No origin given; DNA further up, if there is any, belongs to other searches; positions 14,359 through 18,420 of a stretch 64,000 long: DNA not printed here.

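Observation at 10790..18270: Four-gene operon SIR2-like / orphan / RecQ-like helicase / RecD-like helicase-nuclease: a combination I cannot match to a named defence system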

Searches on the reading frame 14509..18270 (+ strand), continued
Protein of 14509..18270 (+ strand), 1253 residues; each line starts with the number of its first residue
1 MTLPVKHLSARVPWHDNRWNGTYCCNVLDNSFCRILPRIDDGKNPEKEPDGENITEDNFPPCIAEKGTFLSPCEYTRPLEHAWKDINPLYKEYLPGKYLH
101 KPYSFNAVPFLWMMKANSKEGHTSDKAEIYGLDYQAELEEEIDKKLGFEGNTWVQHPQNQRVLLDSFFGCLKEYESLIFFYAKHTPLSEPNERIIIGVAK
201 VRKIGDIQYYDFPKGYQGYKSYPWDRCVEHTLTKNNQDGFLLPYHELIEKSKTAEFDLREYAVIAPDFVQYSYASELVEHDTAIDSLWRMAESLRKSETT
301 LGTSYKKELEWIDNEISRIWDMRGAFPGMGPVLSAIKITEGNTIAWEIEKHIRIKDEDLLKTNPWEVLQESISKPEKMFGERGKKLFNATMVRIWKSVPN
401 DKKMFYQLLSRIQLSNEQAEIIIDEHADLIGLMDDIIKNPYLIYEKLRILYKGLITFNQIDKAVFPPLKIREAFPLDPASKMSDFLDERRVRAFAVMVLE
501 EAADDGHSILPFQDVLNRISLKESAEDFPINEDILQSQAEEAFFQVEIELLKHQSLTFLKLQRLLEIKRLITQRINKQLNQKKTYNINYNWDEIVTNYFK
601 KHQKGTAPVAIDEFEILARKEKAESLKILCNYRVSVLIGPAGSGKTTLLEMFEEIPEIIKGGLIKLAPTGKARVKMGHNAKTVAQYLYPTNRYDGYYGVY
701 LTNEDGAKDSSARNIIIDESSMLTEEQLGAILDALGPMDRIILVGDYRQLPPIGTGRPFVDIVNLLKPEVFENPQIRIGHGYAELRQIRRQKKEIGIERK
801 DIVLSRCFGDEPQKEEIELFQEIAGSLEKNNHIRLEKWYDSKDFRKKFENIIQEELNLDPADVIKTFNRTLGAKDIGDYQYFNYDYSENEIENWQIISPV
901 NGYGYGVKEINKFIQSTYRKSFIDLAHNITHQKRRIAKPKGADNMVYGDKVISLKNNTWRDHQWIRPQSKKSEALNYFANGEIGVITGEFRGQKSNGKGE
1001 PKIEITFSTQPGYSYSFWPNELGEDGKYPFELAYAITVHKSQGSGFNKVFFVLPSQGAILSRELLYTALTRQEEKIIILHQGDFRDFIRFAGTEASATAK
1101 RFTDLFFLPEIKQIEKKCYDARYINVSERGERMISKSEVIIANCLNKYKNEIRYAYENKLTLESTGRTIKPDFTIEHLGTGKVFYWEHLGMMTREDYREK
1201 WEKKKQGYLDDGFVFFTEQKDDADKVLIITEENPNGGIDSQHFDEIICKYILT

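Call 112: get_annotated_region(hit=H38, flank=5000)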
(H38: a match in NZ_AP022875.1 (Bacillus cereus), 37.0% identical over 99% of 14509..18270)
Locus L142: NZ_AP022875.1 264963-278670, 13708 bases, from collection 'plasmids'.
description: Bacillus cereus strain MRY14-0057 plasmid pMRY14-0057_1, complete sequence
organism: Bacillus cereus (NCBI taxid 1396)
taxonomy: Bacteria; Bacillota; Bacilli; Bacillales; Bacillaceae; Bacillus; Bacillus cereus
host: -; source: -; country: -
typing (MOB-suite, as given by PLSDB): non-mobilizable; replicon rep_cluster_125; mating-pair formation MPF_T
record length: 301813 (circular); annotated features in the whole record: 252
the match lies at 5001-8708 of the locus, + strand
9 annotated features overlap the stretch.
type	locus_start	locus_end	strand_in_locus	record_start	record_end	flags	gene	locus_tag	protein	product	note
CDS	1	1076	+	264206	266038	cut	-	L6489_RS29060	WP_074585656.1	hypothetical protein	-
CDS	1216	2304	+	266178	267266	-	-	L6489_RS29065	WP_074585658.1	hypothetical protein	-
CDS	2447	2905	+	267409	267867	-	-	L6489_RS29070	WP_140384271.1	hypothetical protein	-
CDS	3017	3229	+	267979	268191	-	-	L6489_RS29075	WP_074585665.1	helix-turn-helix domain-containing protein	-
CDS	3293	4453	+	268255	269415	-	-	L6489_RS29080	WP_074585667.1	site-specific integrase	GO:0015074 - DNA integration [Evidence IEA]; GO:0006310 - DNA recombination [Evidence IEA]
CDS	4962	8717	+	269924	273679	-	-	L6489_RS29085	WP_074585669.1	AAA family ATPase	-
CDS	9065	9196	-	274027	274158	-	-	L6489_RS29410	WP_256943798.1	hypothetical protein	-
CDS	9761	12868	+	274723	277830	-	drmA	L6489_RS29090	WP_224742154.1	DISARM system helicase DrmA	-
CDS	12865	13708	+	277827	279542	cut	-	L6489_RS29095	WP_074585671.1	DUF1998 domain-containing protein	-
